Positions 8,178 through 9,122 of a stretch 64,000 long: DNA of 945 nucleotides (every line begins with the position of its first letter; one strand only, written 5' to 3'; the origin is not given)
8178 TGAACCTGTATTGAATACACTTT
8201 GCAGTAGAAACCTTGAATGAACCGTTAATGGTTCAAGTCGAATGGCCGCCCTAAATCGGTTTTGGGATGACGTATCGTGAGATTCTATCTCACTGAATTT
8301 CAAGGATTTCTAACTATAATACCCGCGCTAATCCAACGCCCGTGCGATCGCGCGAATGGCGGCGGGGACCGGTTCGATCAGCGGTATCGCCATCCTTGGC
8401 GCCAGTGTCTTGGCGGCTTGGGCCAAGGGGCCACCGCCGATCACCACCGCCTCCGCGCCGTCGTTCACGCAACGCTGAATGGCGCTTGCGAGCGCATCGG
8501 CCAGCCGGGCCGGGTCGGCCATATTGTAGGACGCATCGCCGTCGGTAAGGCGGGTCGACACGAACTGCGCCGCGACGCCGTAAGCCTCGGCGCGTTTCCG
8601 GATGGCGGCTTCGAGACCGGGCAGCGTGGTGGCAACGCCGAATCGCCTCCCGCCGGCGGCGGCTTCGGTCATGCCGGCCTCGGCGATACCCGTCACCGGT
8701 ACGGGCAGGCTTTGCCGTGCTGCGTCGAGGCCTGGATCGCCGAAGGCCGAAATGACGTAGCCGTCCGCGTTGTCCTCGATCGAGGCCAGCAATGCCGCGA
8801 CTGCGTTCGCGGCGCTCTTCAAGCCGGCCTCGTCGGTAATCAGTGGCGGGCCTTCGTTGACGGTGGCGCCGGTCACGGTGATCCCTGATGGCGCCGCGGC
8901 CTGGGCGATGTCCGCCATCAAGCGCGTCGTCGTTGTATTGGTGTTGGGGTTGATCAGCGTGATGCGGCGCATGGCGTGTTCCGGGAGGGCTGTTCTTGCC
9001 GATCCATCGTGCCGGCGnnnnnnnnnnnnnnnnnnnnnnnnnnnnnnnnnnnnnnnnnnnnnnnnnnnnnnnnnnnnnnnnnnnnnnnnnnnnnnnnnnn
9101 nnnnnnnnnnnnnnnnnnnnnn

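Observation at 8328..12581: Operon of two TPR::ATP-grasp-like paralogues plus a racemase-fold protein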

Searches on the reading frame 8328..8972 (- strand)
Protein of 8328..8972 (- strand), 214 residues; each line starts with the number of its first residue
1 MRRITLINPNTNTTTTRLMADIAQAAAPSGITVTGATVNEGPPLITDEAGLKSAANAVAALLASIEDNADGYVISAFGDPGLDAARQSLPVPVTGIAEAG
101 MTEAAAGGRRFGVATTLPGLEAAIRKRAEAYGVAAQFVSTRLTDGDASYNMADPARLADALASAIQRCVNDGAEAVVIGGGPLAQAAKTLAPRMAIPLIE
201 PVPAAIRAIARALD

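Call 3: search_protein_families(library=pfam, proteins=[window:8328-8972:-], max_evalue=1)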
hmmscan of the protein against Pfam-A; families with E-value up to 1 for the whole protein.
window:8328-8972:- (214 aa): 3 families
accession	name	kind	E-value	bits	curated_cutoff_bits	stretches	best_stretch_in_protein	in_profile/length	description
PF01177.27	Asp_Glu_race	-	6.7e-44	150.6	31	1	4-208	1-210/211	Asp/Glu/Hydantoin racemase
PF10649.15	DUF2478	-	0.18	11.8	22.3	0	10-39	7-36/159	Protein of unknown function (DUF2478)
PF07905.16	PucR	-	0.22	12.3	33.5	1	159-200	57-100/118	Purine catabolism regulatory protein-like family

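Call 4: search_protein_families(library=ncbifam, proteins=[window:8328-8972:-], max_evalue=1)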
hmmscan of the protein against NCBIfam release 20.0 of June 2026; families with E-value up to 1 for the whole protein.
window:8328-8972:- (214 aa): 4 families
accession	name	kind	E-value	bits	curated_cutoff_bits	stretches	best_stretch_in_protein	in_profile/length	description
NF007880.0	PRK10586.1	equivalog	0.028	13.4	429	1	162-203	77-117/362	oxidoreductase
NF007569.0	PRK10200.1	equivalog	0.086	12.5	417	1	151-212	54-115/230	aspartate/glutamate racemase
NF005679.0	PRK07475.1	subfamily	0.17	11.3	231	1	152-199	59-106/246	hypothetical protein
NF007611.1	PRK10259.1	equivalog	0.55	10.8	110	0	114-138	45-69/86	DUF1471 family protein YbiJ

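Call 7: search_solved_structures(query=window:8328-8972:-, max_evalue=1, show_alignments=2)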
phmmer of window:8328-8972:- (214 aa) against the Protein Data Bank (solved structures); distinct sequences matched with E-value up to 1: 9.
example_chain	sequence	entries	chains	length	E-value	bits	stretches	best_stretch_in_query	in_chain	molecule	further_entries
3qvk_A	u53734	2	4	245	7.6e-23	84.8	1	3-209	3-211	Putative hydantoin racemase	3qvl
3qvj_A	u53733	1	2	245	1.4e-22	83.8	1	3-209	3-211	Putative hydantoin racemase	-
5lfd_A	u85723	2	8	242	6e-14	55.7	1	3-209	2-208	Allantoin racemase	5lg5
2eq5_A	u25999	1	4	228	1.4e-05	28.4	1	21-206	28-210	228aa long hypothetical hydantoin racemase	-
9qbx_A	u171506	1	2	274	0.0058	19.9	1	61-212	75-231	Epimerase opaE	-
2a7n_A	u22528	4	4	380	0.17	15.2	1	64-136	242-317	L(+)-mandelate dehydrogenase | (S)-Mandelate Dehydrogenase | (S)-mandelate dehydrogenase, Peroxisomal (S)-2-hydroxy-acid oxidase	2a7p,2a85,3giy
1huv_A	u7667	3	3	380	0.17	15.1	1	64-136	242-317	L(+)-MANDELATE DEHYDROGENASE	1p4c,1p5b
6bfg_A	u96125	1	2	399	0.18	15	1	64-136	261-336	(S)-mandelate dehydrogenase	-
2dpn_A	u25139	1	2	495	0.72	13.1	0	47-126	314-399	Glycerol kinase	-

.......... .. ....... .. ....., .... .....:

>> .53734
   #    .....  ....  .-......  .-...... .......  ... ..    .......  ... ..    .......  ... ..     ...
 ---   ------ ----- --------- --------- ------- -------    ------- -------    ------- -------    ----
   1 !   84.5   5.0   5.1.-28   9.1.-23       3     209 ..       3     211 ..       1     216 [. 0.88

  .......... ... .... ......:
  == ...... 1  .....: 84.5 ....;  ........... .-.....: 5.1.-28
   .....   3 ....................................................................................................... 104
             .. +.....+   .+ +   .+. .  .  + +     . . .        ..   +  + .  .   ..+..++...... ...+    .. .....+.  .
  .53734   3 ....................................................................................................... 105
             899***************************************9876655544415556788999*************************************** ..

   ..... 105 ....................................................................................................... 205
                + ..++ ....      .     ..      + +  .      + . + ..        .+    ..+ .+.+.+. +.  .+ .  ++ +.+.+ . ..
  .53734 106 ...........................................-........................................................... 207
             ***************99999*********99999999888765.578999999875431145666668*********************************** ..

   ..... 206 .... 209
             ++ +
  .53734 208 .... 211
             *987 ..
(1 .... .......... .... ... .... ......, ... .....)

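Call 34: find_homologous_proteins(query=window:8328-8972:-)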
Query window:8328-8972:- (214 aa): 3301 proteins with E <= 0.001 among 8000 candidates; the best 120 are listed.
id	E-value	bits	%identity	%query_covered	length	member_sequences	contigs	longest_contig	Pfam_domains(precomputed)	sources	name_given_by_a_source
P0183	2.4e-124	431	100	100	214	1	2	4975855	PF01177.28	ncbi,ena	-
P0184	1.5e-110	386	91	93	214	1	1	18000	PF01177.28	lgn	-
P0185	3.8e-108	378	88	100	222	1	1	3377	PF01177.28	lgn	-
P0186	4.7e-105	368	86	100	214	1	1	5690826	PF01177.28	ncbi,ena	-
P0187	7.5e-105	367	85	100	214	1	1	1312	PF01177.28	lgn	-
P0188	1.8e-104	366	84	100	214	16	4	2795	PF01177.28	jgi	jgi:Asp/Glu/hydantoin racemase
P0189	1.9e-104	366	85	100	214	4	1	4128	PF01177.28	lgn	-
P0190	1.3e-103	363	84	100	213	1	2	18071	PF01177.28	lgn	-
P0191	7.4e-103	360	84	100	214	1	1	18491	PF01177.28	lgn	-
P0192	1.1e-95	337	79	100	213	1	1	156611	PF01177.28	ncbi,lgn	-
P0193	1.4e-77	278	68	95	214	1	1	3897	PF01177.28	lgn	-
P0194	2.5e-67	245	60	98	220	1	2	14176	PF01177.28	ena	-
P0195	1.1e-58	216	55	98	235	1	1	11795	PF01177.28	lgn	-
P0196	7.6e-58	214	56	98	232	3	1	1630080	PF01177.28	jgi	jgi:Asp/Glu/hydantoin racemase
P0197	2.2e-57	212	56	98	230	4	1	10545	PF01177.28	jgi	-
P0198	3.6e-57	211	55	98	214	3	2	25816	PF01177.28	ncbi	-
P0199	4.6e-57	211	56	100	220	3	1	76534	PF01177.28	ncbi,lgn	-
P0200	7.3e-57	210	55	97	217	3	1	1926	PF01177.28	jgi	-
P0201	7.9e-57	210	53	99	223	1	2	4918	PF01177.28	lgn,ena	-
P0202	1.3e-56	210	59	95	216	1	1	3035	PF01177.28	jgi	jgi:Asp/Glu/hydantoin racemase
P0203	2.4e-56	209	54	95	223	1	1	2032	PF01177.28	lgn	-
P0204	4.5e-56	208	58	96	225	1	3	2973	PF01177.28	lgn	-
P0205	5.6e-56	208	55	98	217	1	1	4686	PF01177.28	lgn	-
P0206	5.6e-56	208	55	96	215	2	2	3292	PF01177.28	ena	-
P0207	1.1e-55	207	51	98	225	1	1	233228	PF01177.28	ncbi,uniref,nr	ncbi:aspartate/glutamate racemase family protein [Pararhizobium sp. YC-54]|uniref:aspartate/glutamat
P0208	1.5e-55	206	55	99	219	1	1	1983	PF01177.28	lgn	-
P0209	2.2e-55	206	57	94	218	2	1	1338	PF01177.28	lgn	-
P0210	2.2e-55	206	58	97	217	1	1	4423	PF01177.28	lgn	-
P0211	3.0e-55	205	52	98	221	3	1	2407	PF01177.28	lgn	-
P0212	3.5e-55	205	53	96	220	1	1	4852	PF01177.28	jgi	jgi:allantoin racemase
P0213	3.5e-55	205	57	95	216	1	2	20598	PF01177.28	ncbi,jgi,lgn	jgi:allantoin racemase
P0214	5.2e-55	204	58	99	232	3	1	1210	PF01177.28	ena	-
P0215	5.7e-55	204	54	99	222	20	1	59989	PF01177.28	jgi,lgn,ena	-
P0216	6.6e-55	204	55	96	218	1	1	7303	PF01177.28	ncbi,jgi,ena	jgi:Asp/Glu/hydantoin racemase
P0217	6.9e-55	204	54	97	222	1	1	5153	PF01177.28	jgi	jgi:allantoin racemase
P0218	7.3e-55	204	52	97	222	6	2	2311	PF01177.28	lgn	-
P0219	8.1e-55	204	54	99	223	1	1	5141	PF01177.28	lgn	-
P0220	9.2e-55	204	55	97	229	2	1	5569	PF01177.28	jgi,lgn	-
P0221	1.6e-54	203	51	98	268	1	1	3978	PF01177.28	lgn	-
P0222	2.2e-54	202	52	100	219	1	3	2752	PF01177.28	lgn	-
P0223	2.4e-54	202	50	98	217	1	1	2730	PF01177.28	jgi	jgi:allantoin racemase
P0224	3.0e-54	202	58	94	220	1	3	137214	PF01177.28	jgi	jgi:allantoin racemase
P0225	4.8e-54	201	53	95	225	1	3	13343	PF01177.28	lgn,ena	-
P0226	8.2e-54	201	56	96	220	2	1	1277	PF01177.28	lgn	-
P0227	9.0e-54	200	56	98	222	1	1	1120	PF01177.28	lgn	-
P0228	1.1e-53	200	52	96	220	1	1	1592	PF01177.28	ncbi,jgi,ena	jgi:Asp/Glu/hydantoin racemase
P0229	1.1e-53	200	54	99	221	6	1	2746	PF01177.28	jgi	-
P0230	1.2e-53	200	54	100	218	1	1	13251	PF01177.28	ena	-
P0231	1.4e-53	200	56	96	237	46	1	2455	PF01177.28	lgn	-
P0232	1.6e-53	200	57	96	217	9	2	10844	PF01177.28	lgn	-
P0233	1.7e-53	199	58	95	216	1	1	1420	PF01177.28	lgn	-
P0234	1.7e-53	199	55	96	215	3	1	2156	PF01177.28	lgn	-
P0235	1.8e-53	199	52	99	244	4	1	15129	PF01177.28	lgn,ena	-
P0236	1.8e-53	199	51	95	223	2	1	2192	PF01177.28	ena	-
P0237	2.0e-53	199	56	98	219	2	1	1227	PF01177.28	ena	-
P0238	2.1e-53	199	54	98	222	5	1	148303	PF01177.28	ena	-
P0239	2.1e-53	199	56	95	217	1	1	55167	PF01177.28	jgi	jgi:Asp/Glu/hydantoin racemase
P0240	2.3e-53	199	54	98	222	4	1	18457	PF01177.28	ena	-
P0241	2.4e-53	199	54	99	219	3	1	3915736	PF01177.28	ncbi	-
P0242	2.4e-53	199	56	96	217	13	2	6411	PF01177.28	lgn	-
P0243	2.5e-53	199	53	89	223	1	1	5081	PF01177.28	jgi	jgi:allantoin racemase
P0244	2.6e-53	199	50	98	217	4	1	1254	PF01177.28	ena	-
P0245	2.8e-53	199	55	97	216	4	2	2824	PF01177.28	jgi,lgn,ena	-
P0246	2.8e-53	199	50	98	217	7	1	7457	PF01177.28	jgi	jgi:Asp/Glu/hydantoin racemase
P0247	3.3e-53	199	54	96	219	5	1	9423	PF01177.28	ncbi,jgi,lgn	jgi:allantoin racemase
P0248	3.3e-53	199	53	99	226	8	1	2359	PF01177.28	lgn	-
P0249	3.4e-53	199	56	97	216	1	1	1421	PF01177.28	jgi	jgi:allantoin racemase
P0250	3.4e-53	198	53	99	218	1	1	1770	PF01177.28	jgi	jgi:Asp/Glu/hydantoin racemase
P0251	3.4e-53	198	56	99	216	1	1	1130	PF01177.28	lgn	-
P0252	3.8e-53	198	53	99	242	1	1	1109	PF01177.28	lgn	-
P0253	3.9e-53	198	56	98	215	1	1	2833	PF01177.28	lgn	-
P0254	4.5e-53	198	53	97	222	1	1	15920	PF01177.28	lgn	-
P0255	4.9e-53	198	54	97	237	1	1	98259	PF01177.28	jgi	jgi:allantoin racemase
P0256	5.5e-53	198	55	99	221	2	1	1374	PF01177.28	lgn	-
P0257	5.5e-53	198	56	98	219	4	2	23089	PF01177.28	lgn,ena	-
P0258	7.0e-53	197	51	100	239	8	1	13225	PF01177.28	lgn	-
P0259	7.5e-53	197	56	94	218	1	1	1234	PF01177.28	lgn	-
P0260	8.0e-53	197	53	98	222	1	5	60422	PF01177.28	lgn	-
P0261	9.6e-53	197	57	99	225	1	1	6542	PF01177.28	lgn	-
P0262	9.9e-53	197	54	98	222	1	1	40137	PF01177.28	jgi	jgi:allantoin racemase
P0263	1.1e-52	197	51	97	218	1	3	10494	PF01177.28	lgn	-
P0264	1.2e-52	197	53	99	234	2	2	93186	PF01177.28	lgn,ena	-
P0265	1.3e-52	197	56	96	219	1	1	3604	PF01177.28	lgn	-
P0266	1.6e-52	196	52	94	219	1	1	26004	PF01177.28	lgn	-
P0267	1.7e-52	196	55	96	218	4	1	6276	PF01177.28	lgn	-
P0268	2.0e-52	196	53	98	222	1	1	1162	PF01177.28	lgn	-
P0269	2.2e-52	196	54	98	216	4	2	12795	PF01177.28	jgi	jgi:Asp/Glu/hydantoin racemase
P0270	2.3e-52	196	51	96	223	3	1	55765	PF01177.28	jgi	jgi:allantoin racemase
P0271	2.4e-52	196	54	97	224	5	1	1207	PF01177.28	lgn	-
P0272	2.7e-52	196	49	98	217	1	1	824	PF01177.28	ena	-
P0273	3.3e-52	195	53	100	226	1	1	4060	PF01177.28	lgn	-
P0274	3.5e-52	195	56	96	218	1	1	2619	PF01177.28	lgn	-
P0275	3.5e-52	195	51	100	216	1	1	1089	PF01177.28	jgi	jgi:Asp/Glu/hydantoin racemase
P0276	3.5e-52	195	52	97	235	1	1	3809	PF01177.28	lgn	-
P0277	3.7e-52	195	49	98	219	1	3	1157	PF01177.28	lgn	-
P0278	3.8e-52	195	49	98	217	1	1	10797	PF01177.28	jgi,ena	-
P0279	3.9e-52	195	49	89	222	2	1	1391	PF01177.28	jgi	jgi:Asp/Glu/hydantoin racemase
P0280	3.9e-52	195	53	98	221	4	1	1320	PF01177.28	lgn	-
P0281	4.0e-52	195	53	98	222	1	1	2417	PF01177.28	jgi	jgi:Asp/Glu/hydantoin racemase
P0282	4.5e-52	195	52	97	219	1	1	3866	PF01177.28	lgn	-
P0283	4.6e-52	195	48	98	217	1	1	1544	PF01177.28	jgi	-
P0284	4.6e-52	195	53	99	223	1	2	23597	PF01177.28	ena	-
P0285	5.0e-52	195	55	98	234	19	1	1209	PF01177.28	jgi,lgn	jgi:Asp/Glu/hydantoin racemase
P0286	5.3e-52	195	54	97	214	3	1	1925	PF01177.28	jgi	jgi:Asp/Glu/hydantoin racemase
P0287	5.6e-52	195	50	100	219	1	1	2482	PF01177.28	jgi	jgi:Asp/Glu/hydantoin racemase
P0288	6.3e-52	194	50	99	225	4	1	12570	PF01177.28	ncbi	-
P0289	6.5e-52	194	54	99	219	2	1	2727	PF01177.28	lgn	-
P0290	6.6e-52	194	54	88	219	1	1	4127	PF01177.28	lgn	-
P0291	6.8e-52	194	52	96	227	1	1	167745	PF01177.28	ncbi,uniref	ncbi:aspartate/glutamate racemase family protein [Paraburkholderia sp.]|uniref:aspartate/glutamate r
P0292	6.9e-52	194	53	98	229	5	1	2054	PF01177.28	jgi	jgi:allantoin racemase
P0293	7.6e-52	194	53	99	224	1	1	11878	PF01177.28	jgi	-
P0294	7.8e-52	194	55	96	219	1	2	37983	PF01177.28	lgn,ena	-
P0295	8.5e-52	194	49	98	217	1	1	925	PF01177.28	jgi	-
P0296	9.5e-52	194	49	98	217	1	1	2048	PF01177.28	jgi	jgi:allantoin racemase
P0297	9.9e-52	194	55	96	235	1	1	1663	PF01177.28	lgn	-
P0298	1.0e-51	194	55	96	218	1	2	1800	PF01177.28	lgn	-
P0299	1.1e-51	194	51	100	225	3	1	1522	PF01177.28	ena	-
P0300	1.3e-51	193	58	94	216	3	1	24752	PF01177.28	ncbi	-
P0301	1.3e-51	193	48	98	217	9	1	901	PF01177.28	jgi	jgi:allantoin racemase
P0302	1.3e-51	193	54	98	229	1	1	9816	PF01177.28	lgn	-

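Call 38: find_encoding_contigs(protein=P0207, flank=6000, max_places=2)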
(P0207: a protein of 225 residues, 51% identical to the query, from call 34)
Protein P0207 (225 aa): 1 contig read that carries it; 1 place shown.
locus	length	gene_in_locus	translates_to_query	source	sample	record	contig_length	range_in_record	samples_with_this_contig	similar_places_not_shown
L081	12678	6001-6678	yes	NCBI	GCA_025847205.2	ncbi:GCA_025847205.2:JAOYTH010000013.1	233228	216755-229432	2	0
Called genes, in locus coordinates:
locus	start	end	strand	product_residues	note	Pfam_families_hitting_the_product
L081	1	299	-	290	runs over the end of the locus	PF12911:OppC_N (weak), PF00528:BPD_transp_1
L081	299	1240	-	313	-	PF19300:BPD_transp_1_N, PF00528:BPD_transp_1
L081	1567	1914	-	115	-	-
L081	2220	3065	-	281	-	PF01418:HTH_6, PF01380:SIS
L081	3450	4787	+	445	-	PF00083:Sugar_tr, PF07690:MFS_1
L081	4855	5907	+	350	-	PF19799:DUF6282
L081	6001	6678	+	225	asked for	PF01177:Asp_Glu_race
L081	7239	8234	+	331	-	PF00005:ABC_tran, PF13304:AAA_21 (weak), PF08352:oligo_HPY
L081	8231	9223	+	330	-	PF00005:ABC_tran, PF13304:AAA_21 (weak), PF08352:oligo_HPY (weak)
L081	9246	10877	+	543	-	PF00496:SBP_bac_5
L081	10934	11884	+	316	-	PF19300:BPD_transp_1_N, PF00528:BPD_transp_1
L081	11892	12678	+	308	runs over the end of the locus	PF12911:OppC_N, PF00528:BPD_transp_1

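Call 39: find_encoding_contigs(protein=P0196, flank=6000, max_places=2)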
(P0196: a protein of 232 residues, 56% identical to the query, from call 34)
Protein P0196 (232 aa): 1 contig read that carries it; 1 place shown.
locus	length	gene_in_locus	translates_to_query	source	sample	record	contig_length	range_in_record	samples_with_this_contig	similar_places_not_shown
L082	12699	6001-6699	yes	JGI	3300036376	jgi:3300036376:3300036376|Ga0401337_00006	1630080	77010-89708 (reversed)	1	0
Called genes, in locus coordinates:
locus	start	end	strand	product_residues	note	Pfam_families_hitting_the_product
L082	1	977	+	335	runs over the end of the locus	PF16868:NMT1_3, PF09084:NMT1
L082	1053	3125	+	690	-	PF06808:DctM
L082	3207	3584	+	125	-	PF01177:Asp_Glu_race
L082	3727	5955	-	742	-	PF26745:SPM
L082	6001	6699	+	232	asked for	PF01177:Asp_Glu_race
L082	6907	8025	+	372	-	PF00005:ABC_tran, PF13304:AAA_21 (faint)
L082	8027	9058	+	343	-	PF01547:SBP_bac_1, PF13531:SBP_bac_11 (weak), PF13416:SBP_bac_8, PF13343:SBP_bac_6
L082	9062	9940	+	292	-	PF00528:BPD_transp_1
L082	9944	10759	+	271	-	PF00528:BPD_transp_1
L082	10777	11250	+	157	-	PF04115:Ureidogly_lyase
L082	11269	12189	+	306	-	PF01522:Polysacc_deac_1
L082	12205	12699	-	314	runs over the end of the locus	PF01522:Polysacc_deac_1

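Call 77: search_protein_families(library=padloc, proteins=[window:8328-8972:-], max_evalue=0.01)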
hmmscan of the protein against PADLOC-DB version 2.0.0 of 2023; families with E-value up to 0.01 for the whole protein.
window:8328-8972:- (214 aa): 0 families
